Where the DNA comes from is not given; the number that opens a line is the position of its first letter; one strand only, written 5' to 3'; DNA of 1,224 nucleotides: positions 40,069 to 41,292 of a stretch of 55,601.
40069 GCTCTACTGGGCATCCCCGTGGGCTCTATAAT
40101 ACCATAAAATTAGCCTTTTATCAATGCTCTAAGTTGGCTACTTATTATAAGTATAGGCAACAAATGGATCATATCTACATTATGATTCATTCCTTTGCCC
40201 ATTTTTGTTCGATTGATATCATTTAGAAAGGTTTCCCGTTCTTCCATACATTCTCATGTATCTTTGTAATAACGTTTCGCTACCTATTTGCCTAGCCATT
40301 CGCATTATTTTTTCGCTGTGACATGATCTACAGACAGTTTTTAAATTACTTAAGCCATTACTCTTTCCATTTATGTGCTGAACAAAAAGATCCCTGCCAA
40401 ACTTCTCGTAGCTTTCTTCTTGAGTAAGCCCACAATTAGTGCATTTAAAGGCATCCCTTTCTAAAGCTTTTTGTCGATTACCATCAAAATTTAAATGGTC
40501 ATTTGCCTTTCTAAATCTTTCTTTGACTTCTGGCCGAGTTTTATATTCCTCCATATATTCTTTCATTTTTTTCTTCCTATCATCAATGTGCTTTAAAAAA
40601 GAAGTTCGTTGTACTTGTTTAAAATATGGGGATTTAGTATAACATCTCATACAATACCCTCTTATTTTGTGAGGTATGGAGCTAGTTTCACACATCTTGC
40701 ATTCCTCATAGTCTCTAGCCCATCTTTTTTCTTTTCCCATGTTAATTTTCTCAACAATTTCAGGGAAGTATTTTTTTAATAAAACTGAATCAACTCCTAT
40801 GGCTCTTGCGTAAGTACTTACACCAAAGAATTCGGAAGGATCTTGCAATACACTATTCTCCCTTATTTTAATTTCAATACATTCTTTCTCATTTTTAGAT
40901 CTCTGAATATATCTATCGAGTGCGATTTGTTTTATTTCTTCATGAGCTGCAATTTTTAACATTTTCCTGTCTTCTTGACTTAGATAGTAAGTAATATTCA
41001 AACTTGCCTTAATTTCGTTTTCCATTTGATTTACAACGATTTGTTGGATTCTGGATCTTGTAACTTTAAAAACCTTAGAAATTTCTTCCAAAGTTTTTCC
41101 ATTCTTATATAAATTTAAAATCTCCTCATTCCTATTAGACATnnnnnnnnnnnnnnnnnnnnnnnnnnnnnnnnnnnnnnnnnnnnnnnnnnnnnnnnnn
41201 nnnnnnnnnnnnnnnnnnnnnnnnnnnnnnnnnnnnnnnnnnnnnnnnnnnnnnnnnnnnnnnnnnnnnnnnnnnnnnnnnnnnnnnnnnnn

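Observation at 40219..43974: Four-gene GHKL-ATPase / HTH-HNH nuclease operon without a methyltransferase: candidate undescribed defence system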

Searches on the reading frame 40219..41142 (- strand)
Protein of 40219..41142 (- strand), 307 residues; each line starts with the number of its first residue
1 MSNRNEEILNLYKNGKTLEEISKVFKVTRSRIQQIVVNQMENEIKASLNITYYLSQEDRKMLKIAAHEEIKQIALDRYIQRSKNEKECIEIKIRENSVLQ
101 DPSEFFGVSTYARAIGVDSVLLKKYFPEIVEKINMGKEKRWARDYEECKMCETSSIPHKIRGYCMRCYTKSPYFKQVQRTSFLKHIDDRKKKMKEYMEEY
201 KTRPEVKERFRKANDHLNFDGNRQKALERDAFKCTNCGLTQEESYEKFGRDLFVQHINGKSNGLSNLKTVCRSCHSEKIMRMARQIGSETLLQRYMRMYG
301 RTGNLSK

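Call 3: search_protein_families(library=pfam, proteins=[window:40219-41142:-], max_evalue=0.1)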
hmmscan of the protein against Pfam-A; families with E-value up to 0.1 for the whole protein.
window:40219-41142:- (307 aa): 10 families
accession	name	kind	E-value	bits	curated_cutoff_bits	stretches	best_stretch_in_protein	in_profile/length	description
PF01844.29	HNH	-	6.8e-05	23.4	21.4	1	234-278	1-44/47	HNH endonuclease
PF04545.22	Sigma70_r4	-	0.00012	22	24.1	1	4-36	8-41/50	Sigma-70, region 4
PF25787.1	HTH_SB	-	0.00015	21.9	43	1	7-37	14-44/53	Sleeping Beauty transposase HTH domain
PF13518.12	HTH_28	-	0.0061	17.1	25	1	7-36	4-33/52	Helix-turn-helix domain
PF13384.12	HTH_23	-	0.0069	16.6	24.6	1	7-36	9-38/50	Homeodomain-like domain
PF16947.10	Ferredoxin_N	-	0.0098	16.4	25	1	204-249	5-50/65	N-terminal region of 4Fe-4S ferredoxin iron-sulfur binding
PF14493.12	HTH_40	-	0.011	16.4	27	1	6-68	3-63/89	Helix-turn-helix domain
PF19610.4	DUF6115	-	0.022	15.6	27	1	2-33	97-128/134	Family of unknown function (DUF6115)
PF14279.12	HNH_5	-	0.022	15.1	27.5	1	246-287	11-52/56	HNH endonuclease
PF08765.17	Mor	-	0.046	14.2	24.9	0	2-45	59-101/107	Mor transcription activator family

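Call 4: search_protein_families(library=padloc, proteins=[window:40219-41142:-], max_evalue=0.1)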
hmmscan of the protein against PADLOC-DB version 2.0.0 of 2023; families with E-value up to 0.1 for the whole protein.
window:40219-41142:- (307 aa): 2 families
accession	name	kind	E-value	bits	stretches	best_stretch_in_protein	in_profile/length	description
PDLC00644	ZorE2|ZorE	-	9e-05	20.3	1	193-299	149-262/267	HNH endonuclease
PDLC02859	DpdF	-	0.00069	16.2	1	227-291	3-65/545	DpdF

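Call 5: search_protein_families(library=ncbifam, proteins=[window:40219-41142:-], max_evalue=1)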
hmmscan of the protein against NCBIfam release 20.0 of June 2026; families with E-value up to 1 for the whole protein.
window:40219-41142:- (307 aa): 17 families
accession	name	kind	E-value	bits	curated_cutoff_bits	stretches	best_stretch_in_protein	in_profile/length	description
NF040563.1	guided_IscB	equivalog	9.2e-06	25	175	1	216-287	178-244/314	RNA-guided endonuclease IscB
NF006666.0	PRK09210.1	equivalog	0.00064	19.1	572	1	15-38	328-351/370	RNA polymerase sigma factor RpoD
NF040785.1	CD3324_fam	subfamily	0.00091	19.3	65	1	2-36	48-82/82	CD3324 family protein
NF041931.2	MzaA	equivalog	0.0013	17.6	800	1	15-36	673-694/726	MZA anti-phage system associated sigma-70 family RNA polymerase sigma factor MzaA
NF003057.0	PRK03975.1-5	subfamily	0.0014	18.4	168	1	2-83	7-88/134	putative transcriptional regulator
TIGR02479.1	FliA_WhiG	subfamily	0.002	17.9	189.6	1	2-39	177-215/224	FliA/WhiG family RNA polymerase sigma factor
NF004935.0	PRK06288.1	equivalog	0.002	17.8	343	1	2-39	216-254/270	RNA polymerase sigma factor WhiG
NF005413.0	PRK06986.1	subfamily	0.0021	17.9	201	1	1-48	189-236/241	RNA polymerase sigma factor FliA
NF038221.1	IcmJ_DotN_IVB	equivalog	0.0028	17.2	100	1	215-275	26-81/205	type IVB secretion system protein IcmJDotN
NF004561.0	PRK05901.1-3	equivalog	0.0042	16.2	582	1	15-40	495-520/537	RNA polymerase sigma factor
NF004208.0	PRK05658.1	equivalog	0.006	15.6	555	1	15-35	588-608/631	RNA polymerase sigma factor RpoD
TIGR02937.1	sigma70-ECF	superfamily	0.007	16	42.9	1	2-36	119-154/165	sigma-70 family RNA polymerase sigma factor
NF005643.0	PRK07406.1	equivalog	0.0071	15.4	500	1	16-37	356-377/397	RNA polymerase sigma factor RpoD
NF005143.0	PRK06596.1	subfamily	0.031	13.8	241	1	11-46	244-279/285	RNA polymerase factor sigma-32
NF003055.0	PRK03975.1-2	equivalog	0.035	13.9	122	1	7-69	16-78/140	putative transcriptional regulator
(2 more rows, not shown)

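Call 6: search_protein_families(library=phrogs, proteins=[window:40219-41142:-], max_evalue=1)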
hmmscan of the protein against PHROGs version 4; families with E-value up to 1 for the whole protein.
window:40219-41142:- (307 aa): 28 families (the best 25 are shown)
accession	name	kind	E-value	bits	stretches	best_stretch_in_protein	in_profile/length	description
phrog_8446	-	DNA, RNA and nucleotide metabolism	5.1e-10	40.4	1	12-277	25-194/211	HNH endonuclease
phrog_119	-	DNA, RNA and nucleotide metabolism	3e-06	27.3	1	190-285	162-261/443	HNH endonuclease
phrog_16726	-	DNA, RNA and nucleotide metabolism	7.3e-06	26.9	1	222-285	84-147/308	HNH endonuclease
phrog_6050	-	DNA, RNA and nucleotide metabolism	9.9e-06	25.6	1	194-280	275-359/402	HNH endonuclease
phrog_1271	-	DNA, RNA and nucleotide metabolism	1.2e-05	25.9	1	29-282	111-319/361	HNH endonuclease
phrog_333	-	DNA, RNA and nucleotide metabolism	3e-05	25.2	1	215-278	17-78/138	HNH endonuclease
phrog_589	-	DNA, RNA and nucleotide metabolism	4e-05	24.4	1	223-291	83-151/179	HNH endonuclease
phrog_7785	-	DNA, RNA and nucleotide metabolism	8e-05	23.7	1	214-283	54-117/147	HNH endonuclease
phrog_5956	-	DNA, RNA and nucleotide metabolism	0.00019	22.1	1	220-288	48-117/138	HNH endonuclease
phrog_144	-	DNA, RNA and nucleotide metabolism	0.00036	21.2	1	144-288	21-142/175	HNH endonuclease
phrog_351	-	transcription regulation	0.00038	20.1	1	4-203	679-876/928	RNA polymerase sigma factor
phrog_4581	-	head and packaging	0.00046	20.7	1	194-285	27-117/395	terminase small subunit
phrog_14826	-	unknown function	0.0015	19.2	1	3-75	95-163/231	-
phrog_5718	-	DNA, RNA and nucleotide metabolism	0.0021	18.1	1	209-281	106-176/394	HNH endonuclease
phrog_30443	-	DNA, RNA and nucleotide metabolism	0.0028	19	1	223-288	53-113/121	HNH endonuclease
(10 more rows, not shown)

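Call 46: find_homologous_proteins(query=window:40219-41142:-, max_evalue=0.001)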
Query window:40219-41142:- (307 aa): 5 proteins with E <= 0.001 among 693 candidates.
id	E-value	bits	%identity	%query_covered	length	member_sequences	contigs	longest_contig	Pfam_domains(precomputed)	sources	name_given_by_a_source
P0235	3.4e-200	682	100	100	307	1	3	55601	-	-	-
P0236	1.6e-102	361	53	97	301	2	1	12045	PF01844.30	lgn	-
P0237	1.5e-101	358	52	99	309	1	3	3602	-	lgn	-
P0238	1.6e-97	345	54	97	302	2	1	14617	PF01844.30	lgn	-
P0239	7.4e-4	37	39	31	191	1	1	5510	-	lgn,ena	-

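Call 47: find_encoding_contigs(protein=P0238, flank=10000, max_places=2)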
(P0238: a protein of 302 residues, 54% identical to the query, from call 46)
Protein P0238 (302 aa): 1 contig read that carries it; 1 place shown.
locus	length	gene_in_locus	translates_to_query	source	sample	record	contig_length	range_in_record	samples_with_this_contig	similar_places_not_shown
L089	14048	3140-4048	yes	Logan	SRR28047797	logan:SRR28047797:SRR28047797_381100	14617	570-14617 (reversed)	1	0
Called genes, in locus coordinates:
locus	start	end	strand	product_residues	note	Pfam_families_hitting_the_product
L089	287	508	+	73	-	-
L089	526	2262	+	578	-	-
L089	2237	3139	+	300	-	-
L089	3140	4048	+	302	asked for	PF01844:HNH (faint)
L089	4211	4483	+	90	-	-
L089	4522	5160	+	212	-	-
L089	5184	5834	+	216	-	PF01580:FtsK_SpoIIIE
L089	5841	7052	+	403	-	PF01966:HD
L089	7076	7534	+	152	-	PF04664:OGFr_N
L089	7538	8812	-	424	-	PF00239:Resolvase, PF07508:Recombinase, PF13408:Zn_ribbon_recom (weak)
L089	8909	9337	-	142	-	-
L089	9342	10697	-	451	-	PF02195:ParB_N, PF01555:N6_N4_Mtase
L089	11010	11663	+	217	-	PF01726:LexA_DNA_bind (weak), PF00717:Peptidase_S24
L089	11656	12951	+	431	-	PF18145:SAVED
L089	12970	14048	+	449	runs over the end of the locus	PF18144:SMODS, PF18134:AGS_C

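Call 97: find_encoding_contigs(protein=P0237, flank=5000, max_places=3)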
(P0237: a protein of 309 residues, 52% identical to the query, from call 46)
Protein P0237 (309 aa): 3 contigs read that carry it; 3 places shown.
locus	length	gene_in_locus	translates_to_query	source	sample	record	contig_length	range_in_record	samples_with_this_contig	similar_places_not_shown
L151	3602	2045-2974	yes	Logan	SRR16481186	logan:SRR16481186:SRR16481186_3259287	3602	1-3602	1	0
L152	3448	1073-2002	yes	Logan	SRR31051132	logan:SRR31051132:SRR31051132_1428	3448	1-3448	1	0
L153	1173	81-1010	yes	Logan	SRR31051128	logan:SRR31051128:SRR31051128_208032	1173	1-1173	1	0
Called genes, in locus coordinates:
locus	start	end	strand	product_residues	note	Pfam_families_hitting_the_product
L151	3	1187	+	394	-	?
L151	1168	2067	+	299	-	-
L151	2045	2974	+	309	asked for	-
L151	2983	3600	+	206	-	?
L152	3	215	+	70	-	?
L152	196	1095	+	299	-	-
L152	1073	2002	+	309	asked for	-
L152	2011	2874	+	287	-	PF18144:SMODS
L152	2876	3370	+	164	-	PF18186:SLATT_4 (weak)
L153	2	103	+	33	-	?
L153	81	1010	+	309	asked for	-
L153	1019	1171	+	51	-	?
